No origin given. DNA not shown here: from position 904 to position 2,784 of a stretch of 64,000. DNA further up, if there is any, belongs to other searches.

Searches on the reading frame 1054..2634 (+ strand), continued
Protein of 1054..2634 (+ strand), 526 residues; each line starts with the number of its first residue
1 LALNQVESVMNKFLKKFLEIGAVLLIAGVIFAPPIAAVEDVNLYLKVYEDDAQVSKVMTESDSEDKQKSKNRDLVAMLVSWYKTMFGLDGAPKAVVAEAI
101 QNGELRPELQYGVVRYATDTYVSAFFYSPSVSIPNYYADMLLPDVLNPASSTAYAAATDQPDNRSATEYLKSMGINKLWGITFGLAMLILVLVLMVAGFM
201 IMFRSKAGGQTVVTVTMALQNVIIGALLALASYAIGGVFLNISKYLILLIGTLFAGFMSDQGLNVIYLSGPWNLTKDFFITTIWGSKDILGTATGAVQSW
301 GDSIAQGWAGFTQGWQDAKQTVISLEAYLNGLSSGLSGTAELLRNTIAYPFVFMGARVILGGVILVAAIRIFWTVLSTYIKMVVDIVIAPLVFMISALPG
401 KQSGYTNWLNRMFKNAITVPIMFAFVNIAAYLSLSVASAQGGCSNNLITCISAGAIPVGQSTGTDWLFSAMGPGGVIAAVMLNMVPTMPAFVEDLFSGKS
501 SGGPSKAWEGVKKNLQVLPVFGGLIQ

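Call 108: get_annotated_region(hit=H1, flank=12000)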
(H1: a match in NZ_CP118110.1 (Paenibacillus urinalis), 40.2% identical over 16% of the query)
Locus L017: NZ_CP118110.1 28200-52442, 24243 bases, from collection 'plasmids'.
description: Paenibacillus urinalis strain 2022CK-00829 plasmid unnamed2, complete sequence
organism: Paenibacillus urinalis (NCBI taxid 521520)
taxonomy: Bacteria; Bacillota; Bacilli; Bacillales; Paenibacillaceae; Paenibacillus; Paenibacillus urinalis
host: -; source: Homo sapiens,blood; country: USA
typing (MOB-suite, as given by PLSDB): non-mobilizable
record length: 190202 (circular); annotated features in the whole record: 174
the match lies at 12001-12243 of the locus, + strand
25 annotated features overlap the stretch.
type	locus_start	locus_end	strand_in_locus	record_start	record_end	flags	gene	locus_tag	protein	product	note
CDS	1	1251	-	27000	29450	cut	-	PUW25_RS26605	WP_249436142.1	type IV secretory system conjugative DNA transfer family protein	-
CDS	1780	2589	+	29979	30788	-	-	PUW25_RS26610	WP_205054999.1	helix-turn-helix domain-containing protein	-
CDS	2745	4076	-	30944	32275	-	-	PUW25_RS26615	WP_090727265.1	hypothetical protein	-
CDS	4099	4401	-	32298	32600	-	-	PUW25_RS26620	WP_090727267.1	hypothetical protein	-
CDS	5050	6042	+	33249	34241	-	-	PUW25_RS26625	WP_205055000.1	replication-relaxation family protein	-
CDS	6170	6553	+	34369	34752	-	-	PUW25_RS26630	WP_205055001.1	hypothetical protein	-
CDS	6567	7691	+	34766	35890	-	-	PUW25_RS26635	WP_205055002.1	conjugal transfer protein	-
CDS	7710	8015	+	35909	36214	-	-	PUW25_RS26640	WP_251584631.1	hypothetical protein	-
CDS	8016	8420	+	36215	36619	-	-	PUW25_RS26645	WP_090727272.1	TcpE family conjugal transfer membrane protein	-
CDS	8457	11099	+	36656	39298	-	-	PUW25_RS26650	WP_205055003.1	ATP-binding protein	-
CDS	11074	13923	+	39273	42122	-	-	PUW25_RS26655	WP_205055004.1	hypothetical protein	-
CDS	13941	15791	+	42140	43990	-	-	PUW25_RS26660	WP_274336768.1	glucosaminidase domain-containing protein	-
CDS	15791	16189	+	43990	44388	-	-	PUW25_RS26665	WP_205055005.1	hypothetical protein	-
CDS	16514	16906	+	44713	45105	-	-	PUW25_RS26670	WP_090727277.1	DUF4258 domain-containing protein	-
CDS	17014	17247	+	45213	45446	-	-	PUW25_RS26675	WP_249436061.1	hypothetical protein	-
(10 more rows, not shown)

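Call 112: search_dna_similar(query=window:1081-2634:+, collection=plasmids, mode=protein, max_evalue=10, max_rows=12)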
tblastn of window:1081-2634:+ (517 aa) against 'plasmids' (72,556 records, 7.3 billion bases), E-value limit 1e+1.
Records with a match: 3; places in all: 3; records where one place covers at least 80% of the query: 0.
Best place of each record, by identity: <60% 3.
By first word of the organism name: Paenibacillus 3.
By predicted mobility (MOB-suite, as given by PLSDB): non-mobilizable 3.
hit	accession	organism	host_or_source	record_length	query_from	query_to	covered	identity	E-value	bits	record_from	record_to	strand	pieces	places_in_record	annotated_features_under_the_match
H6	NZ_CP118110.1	Paenibacillus urinalis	Homo sapiens,blood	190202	355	427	14%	32.0%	2e+0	39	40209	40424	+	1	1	hypothetical protein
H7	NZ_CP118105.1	Paenibacillus urinalis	Homo sapiens,blood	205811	355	427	14%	32.0%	2e+0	39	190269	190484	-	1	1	hypothetical protein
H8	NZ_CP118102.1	Paenibacillus urinalis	Homo sapiens,blood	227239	355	427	14%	32.0%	2e+0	39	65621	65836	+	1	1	hypothetical protein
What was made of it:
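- The window's own partner gives that same gene as its only plasmid hit, at a non-significant E of 2 (call 112).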
